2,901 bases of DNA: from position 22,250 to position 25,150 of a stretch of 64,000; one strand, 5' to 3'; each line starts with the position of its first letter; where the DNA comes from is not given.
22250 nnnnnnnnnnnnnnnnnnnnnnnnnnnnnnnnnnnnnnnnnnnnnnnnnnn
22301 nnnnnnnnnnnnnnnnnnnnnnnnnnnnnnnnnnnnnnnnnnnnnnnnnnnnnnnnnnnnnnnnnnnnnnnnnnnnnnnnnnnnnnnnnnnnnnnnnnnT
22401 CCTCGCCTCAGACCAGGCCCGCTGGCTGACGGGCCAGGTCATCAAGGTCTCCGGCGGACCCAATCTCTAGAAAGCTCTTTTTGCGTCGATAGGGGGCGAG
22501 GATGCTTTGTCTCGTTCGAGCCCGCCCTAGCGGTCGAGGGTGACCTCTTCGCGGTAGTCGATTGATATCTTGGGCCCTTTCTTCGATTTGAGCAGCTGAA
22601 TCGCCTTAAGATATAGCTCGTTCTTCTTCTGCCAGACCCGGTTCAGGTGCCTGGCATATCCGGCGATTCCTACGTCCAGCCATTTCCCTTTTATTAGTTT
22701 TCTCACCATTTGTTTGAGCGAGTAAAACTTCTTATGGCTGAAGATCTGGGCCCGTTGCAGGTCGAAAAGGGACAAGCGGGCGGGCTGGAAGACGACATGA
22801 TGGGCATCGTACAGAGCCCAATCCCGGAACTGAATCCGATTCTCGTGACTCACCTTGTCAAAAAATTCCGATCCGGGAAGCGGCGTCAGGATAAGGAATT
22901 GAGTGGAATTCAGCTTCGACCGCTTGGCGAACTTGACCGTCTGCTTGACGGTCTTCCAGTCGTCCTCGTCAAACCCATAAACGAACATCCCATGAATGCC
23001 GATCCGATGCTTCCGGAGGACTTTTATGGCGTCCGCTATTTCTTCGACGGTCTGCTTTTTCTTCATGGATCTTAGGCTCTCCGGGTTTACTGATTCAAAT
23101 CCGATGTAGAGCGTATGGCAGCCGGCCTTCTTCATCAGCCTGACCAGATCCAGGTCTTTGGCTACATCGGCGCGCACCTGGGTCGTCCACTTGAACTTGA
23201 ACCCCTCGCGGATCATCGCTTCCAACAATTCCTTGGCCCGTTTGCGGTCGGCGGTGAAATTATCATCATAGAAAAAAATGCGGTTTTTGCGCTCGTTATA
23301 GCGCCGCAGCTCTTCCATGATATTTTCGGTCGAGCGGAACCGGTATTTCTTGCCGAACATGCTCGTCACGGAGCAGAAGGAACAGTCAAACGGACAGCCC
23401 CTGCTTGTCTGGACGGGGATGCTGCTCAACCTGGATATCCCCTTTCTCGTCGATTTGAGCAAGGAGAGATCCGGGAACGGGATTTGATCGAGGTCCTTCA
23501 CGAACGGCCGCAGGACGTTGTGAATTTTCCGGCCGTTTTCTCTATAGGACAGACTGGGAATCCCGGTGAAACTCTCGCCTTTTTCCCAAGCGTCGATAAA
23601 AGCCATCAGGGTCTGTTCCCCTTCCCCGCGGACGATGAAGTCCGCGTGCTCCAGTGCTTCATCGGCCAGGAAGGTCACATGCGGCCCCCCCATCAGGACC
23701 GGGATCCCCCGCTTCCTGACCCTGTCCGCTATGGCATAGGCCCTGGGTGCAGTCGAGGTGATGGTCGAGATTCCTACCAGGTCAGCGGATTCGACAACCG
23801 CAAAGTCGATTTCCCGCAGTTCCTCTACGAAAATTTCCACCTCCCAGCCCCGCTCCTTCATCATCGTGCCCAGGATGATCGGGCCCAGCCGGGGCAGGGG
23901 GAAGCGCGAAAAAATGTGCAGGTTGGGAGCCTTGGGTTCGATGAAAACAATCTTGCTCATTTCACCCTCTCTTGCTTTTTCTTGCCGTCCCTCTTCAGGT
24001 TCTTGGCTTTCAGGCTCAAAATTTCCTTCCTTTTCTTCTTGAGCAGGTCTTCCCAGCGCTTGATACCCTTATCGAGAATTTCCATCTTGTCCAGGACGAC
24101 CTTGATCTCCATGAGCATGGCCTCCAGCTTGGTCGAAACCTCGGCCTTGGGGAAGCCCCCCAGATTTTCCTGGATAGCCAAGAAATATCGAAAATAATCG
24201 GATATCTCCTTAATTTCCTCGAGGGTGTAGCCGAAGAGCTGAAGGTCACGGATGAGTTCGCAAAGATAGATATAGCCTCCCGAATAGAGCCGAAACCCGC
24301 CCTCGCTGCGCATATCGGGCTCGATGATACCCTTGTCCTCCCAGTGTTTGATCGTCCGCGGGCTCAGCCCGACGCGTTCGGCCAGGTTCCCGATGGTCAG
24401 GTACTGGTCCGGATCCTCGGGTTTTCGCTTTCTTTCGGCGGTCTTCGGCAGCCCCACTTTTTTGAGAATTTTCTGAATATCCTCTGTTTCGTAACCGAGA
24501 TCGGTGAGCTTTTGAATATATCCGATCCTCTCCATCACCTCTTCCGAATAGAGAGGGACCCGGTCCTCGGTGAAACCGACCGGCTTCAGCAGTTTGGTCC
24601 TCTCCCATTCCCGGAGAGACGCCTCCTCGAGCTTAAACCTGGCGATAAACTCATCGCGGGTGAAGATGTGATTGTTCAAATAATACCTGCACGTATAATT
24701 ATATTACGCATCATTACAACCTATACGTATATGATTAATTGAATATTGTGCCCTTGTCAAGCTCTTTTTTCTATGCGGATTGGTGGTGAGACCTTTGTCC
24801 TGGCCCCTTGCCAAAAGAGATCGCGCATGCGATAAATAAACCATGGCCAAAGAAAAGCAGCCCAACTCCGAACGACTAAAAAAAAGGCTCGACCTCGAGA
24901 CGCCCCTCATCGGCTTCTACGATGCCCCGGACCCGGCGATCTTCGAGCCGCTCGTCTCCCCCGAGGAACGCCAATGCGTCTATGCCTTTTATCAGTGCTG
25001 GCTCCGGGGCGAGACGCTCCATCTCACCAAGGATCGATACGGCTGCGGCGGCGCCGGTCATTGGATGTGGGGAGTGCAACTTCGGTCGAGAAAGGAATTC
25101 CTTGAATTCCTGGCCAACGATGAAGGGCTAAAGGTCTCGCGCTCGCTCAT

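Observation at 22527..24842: Duplicated-HTH MerR-like regulator coupled to a B12-binding radical SAM enzyme, with TACGTA-core dyads in the promoter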

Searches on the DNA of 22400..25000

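Call 56: search_rna_families(source=window, start=22400, end=25000, threshold=evalue, max_evalue=1)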
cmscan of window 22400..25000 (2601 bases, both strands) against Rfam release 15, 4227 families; matches with E-value up to 1: 0.
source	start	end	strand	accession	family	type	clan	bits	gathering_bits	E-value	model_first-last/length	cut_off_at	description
